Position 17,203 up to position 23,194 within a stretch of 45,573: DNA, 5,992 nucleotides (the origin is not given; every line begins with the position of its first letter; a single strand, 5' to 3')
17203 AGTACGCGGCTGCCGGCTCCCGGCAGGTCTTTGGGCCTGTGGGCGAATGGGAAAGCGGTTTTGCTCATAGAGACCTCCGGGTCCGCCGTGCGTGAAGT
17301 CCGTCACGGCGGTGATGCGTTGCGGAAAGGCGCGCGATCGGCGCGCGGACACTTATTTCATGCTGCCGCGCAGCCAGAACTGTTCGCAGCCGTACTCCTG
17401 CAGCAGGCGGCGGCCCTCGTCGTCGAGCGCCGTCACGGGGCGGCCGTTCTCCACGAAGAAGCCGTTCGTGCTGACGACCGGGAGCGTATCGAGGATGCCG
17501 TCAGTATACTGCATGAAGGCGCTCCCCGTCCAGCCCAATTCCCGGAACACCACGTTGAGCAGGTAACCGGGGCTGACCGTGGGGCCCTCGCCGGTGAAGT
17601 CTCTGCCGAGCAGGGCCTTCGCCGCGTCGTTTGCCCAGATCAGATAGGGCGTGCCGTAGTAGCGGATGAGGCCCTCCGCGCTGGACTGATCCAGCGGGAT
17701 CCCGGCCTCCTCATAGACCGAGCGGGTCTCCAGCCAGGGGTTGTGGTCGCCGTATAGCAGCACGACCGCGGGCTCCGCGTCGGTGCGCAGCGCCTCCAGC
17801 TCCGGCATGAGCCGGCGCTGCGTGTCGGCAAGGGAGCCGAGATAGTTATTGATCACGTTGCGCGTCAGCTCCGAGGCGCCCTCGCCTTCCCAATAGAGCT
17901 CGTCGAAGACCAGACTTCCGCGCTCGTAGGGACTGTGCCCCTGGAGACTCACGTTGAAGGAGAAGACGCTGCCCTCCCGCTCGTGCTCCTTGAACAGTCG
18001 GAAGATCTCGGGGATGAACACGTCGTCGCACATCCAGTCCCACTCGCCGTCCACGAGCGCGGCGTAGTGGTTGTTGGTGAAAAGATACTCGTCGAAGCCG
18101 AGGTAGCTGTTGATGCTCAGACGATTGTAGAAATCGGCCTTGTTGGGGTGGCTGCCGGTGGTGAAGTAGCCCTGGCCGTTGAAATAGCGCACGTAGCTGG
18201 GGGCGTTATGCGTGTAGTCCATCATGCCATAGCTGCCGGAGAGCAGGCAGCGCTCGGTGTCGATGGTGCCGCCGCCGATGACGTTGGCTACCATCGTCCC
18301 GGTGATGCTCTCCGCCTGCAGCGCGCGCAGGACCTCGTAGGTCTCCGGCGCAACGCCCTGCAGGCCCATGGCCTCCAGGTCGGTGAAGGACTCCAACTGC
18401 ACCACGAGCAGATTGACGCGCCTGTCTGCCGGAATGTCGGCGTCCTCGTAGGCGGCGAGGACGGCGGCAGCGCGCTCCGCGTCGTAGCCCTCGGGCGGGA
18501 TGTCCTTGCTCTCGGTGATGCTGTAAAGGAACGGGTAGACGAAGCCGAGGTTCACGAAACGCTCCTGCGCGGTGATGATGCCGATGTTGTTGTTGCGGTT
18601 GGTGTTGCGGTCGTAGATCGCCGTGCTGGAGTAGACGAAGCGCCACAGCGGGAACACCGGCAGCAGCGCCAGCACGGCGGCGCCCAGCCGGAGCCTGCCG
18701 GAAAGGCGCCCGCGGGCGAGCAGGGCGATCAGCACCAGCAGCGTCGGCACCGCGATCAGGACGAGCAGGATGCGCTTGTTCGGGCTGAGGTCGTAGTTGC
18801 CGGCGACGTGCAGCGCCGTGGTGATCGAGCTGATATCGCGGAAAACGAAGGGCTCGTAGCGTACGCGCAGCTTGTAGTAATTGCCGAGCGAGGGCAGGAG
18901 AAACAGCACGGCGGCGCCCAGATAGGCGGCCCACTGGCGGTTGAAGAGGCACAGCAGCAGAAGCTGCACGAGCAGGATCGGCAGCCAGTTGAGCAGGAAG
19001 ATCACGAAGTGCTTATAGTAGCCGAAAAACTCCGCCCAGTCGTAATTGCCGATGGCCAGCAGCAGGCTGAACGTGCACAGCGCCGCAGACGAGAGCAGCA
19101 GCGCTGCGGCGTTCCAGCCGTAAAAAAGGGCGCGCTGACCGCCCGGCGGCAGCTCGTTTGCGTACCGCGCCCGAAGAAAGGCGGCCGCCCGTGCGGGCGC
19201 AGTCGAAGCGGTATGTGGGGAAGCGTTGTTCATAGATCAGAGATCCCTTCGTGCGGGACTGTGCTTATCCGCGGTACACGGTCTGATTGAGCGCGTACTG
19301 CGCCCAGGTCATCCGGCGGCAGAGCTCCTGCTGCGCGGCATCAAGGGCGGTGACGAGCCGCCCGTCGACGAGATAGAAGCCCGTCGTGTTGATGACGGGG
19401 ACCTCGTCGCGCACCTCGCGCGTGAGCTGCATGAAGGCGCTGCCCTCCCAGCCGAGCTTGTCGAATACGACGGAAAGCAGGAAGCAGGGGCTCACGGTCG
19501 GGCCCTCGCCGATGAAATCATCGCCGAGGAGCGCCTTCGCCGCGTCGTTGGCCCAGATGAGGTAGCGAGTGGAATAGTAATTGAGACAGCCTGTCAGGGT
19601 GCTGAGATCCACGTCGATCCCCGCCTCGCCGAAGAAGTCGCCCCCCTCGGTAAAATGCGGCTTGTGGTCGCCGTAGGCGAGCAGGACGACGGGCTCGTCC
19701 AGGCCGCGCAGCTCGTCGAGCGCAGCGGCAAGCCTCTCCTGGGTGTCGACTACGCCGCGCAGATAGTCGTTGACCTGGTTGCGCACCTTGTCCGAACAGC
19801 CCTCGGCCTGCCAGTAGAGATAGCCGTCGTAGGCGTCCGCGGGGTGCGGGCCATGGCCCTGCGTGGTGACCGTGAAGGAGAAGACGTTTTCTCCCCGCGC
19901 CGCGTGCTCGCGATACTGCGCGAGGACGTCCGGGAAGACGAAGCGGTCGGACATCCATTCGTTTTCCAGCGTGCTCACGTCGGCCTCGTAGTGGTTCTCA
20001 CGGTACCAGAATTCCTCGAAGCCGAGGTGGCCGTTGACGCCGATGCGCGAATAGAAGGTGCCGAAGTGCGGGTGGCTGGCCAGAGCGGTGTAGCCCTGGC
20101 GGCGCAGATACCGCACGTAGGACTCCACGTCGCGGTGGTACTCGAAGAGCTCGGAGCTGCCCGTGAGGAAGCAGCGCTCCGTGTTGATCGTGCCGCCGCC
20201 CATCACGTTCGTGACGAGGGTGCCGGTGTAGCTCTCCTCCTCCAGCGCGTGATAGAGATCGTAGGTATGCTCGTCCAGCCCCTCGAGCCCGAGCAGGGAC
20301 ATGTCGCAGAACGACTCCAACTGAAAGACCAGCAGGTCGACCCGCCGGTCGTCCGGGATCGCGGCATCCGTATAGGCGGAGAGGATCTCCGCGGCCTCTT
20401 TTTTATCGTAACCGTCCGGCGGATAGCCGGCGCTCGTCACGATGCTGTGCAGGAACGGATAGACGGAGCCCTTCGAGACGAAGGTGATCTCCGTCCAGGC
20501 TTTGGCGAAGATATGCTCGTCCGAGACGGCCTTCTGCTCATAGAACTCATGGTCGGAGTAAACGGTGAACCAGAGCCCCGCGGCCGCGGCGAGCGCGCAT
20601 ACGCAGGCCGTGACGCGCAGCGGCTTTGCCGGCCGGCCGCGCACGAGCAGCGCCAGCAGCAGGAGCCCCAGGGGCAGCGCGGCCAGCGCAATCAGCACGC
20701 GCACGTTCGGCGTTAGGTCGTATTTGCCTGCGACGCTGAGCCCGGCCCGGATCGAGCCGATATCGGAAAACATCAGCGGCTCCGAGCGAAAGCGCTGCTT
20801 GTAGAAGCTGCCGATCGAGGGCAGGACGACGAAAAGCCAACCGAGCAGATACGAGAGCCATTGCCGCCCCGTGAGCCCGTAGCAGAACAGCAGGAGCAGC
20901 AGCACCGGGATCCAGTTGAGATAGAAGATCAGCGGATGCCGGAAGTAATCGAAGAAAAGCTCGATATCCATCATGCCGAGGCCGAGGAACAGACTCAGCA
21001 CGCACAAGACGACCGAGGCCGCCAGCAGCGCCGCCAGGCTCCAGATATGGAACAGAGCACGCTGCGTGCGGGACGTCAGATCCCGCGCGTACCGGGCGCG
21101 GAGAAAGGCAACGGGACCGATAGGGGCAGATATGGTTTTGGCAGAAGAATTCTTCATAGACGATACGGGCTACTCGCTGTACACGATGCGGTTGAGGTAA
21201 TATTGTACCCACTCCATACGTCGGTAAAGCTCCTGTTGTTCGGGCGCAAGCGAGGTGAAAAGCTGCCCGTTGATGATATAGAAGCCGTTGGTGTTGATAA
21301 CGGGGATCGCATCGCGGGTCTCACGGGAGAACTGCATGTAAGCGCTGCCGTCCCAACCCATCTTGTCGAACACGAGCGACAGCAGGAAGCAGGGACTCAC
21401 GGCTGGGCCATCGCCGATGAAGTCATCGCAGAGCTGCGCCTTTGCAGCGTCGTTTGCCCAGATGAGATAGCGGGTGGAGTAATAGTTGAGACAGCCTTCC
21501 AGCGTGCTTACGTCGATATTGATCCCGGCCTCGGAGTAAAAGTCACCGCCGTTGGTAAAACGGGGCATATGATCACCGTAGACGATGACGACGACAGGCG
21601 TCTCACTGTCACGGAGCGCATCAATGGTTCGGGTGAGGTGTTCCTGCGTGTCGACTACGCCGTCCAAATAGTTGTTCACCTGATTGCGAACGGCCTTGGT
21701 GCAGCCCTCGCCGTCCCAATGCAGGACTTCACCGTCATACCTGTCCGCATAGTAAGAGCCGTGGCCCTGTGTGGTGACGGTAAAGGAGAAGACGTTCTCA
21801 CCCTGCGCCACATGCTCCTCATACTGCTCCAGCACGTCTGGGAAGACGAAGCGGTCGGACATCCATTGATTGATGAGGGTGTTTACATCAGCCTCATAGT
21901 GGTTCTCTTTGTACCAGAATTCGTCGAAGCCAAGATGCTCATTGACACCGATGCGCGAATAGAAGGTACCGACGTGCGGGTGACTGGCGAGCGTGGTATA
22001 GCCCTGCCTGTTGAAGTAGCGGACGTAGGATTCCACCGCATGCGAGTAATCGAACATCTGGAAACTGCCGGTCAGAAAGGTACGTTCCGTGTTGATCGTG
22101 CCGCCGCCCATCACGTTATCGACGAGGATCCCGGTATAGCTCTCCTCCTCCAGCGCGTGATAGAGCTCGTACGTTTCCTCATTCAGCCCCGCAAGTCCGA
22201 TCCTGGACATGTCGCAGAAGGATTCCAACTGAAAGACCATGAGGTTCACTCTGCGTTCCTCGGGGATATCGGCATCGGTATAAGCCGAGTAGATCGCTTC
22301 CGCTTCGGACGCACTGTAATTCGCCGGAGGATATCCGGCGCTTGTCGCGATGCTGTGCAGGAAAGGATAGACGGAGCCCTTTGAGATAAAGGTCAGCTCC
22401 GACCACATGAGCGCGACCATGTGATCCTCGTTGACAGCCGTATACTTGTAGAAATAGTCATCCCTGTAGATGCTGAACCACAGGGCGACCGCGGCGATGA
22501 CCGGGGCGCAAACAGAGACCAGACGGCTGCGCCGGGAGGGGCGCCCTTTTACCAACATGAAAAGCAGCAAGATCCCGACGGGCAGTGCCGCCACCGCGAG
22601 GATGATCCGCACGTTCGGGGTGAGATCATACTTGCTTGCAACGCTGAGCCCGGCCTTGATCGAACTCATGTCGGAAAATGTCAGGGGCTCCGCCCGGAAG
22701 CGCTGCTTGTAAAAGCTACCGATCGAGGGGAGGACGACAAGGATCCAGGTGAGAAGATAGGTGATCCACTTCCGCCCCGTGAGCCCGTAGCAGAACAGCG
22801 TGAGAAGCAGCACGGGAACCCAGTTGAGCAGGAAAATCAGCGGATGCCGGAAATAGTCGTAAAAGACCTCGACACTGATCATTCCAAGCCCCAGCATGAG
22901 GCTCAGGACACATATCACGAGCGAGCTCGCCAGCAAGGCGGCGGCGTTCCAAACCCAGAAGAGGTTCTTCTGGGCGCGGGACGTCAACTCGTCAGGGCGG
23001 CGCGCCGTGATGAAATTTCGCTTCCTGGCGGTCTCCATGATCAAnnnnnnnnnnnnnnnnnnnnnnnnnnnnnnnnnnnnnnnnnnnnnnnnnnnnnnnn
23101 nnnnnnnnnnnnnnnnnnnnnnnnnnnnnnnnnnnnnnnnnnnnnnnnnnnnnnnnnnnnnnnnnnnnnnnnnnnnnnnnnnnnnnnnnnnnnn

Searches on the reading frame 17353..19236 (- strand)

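Call 67: search_protein_families(library=pfam, proteins=[window:17353-19236:-], max_evalue=0.00001)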
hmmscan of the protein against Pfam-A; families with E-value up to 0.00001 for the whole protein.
window:17353-19236:- (627 aa): 1 family
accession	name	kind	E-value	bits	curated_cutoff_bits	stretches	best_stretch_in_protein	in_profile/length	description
PF00884.28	Sulfatase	-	1.6e-17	64.2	25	1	275-541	2-279/301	Sulfatase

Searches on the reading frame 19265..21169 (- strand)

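Call 67: search_protein_families(library=pfam, proteins=[window:19265-21169:-], max_evalue=0.00001)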
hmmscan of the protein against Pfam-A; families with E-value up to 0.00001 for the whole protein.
window:19265-21169:- (634 aa): 1 family
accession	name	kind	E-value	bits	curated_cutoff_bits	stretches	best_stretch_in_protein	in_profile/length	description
PF00884.28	Sulfatase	-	1.5e-21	77.5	25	1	297-515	17-248/301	Sulfatase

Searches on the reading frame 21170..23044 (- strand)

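Call 67: search_protein_families(library=pfam, proteins=[window:21170-23044:-], max_evalue=0.00001)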
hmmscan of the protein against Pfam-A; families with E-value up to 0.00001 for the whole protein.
window:21170-23044:- (624 aa): 1 family
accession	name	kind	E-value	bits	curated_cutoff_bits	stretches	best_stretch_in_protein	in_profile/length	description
PF00884.28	Sulfatase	-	9e-24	84.7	25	1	273-506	8-256/301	Sulfatase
